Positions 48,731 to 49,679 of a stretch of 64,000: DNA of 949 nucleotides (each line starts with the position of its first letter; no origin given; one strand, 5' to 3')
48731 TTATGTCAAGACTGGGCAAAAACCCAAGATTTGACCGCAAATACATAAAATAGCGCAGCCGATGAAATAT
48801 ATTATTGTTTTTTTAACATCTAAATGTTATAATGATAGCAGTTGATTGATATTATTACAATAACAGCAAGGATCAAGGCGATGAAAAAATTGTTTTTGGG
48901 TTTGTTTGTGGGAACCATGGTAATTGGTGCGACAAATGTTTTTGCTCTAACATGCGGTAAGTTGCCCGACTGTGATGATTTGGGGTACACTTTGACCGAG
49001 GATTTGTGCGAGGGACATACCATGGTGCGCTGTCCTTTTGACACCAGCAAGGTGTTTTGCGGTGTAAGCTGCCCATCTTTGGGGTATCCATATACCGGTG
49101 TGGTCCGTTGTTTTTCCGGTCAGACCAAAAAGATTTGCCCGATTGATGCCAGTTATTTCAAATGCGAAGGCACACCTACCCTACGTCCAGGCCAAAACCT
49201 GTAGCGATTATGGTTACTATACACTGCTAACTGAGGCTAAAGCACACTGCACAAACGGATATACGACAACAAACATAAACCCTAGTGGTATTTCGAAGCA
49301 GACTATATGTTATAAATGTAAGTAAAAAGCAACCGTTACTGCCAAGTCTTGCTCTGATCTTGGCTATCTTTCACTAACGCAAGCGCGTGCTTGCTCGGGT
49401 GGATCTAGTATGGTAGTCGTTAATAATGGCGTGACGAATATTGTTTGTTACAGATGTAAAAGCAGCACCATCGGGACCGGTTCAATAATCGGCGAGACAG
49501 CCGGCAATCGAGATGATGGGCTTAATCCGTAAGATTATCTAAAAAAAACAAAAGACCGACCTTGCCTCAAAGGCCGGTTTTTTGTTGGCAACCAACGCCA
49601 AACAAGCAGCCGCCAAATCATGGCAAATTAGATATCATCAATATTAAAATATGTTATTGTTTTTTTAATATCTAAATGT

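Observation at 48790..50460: Tandem pair of signal-peptide, cysteine-rich repeat proteins with duplicated promoter and leader: a family I cannot name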

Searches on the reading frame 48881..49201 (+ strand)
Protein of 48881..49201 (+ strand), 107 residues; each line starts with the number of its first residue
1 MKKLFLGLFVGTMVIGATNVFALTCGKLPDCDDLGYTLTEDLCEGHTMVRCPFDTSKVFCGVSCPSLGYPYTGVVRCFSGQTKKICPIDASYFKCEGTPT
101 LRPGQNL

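Call 7: search_protein_families(library=pfam, proteins=[window:48881-49201:+], max_evalue=1)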
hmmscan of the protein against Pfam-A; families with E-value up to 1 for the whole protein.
window:48881-49201:+ (107 aa): 2 families
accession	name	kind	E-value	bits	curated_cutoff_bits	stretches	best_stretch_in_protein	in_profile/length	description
PF06677.18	Auto_anti-p27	-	0.26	11.9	24.1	0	35-60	10-36/40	Sjogren's syndrome/scleroderma autoantigen 1 (Autoantigen p27)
PF05253.18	zf-U11-48K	-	0.46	10.9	21.1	0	48-55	1-8/25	U11-48K-like CHHC zinc finger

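Call 8: search_protein_families(library=ncbifam, proteins=[window:48881-49201:+], max_evalue=1)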
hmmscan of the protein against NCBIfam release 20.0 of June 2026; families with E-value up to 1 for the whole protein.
window:48881-49201:+ (107 aa): 0 families

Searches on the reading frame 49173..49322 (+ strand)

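Call 7: search_protein_families(library=pfam, proteins=[window:49173-49322:+], max_evalue=1)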
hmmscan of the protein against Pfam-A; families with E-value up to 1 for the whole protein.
window:49173-49322:+ (50 aa): 0 families

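Call 8: search_protein_families(library=ncbifam, proteins=[window:49173-49322:+], max_evalue=1)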
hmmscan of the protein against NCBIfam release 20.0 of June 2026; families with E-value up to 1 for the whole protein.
window:49173-49322:+ (50 aa): 1 family
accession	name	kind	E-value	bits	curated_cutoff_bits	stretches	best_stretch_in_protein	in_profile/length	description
TIGR03005.1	ectoine_ehuA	equivalog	0.21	10.8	345.4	1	10-45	7-42/252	ectoine/hydroxyectoine ABC transporter ATP-binding protein EhuA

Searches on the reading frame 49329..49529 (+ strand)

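Call 7: search_protein_families(library=pfam, proteins=[window:49329-49529:+], max_evalue=1)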
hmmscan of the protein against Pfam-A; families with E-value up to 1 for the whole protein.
window:49329-49529:+ (67 aa): 2 families
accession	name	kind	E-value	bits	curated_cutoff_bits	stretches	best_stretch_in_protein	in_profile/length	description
PF23547.1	Zn_ribbon_FGT1_1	-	0.062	13.3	27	1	22-44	5-27/35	FORGETTER1 first zinc ribbon domain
PF21340.4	Polysacc_lyase-like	-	0.26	11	27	1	2-38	12-50/209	Cip1-like, core domain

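Call 8: search_protein_families(library=ncbifam, proteins=[window:49329-49529:+], max_evalue=1)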
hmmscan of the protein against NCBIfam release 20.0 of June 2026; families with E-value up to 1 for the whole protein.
window:49329-49529:+ (67 aa): 1 family
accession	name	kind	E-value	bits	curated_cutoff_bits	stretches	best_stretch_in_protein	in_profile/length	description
NF050043.1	rSAM_RiPP_SSH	equivalog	0.042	13.5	45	1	19-32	24-37/41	SSH motif RaS-RiPP peptide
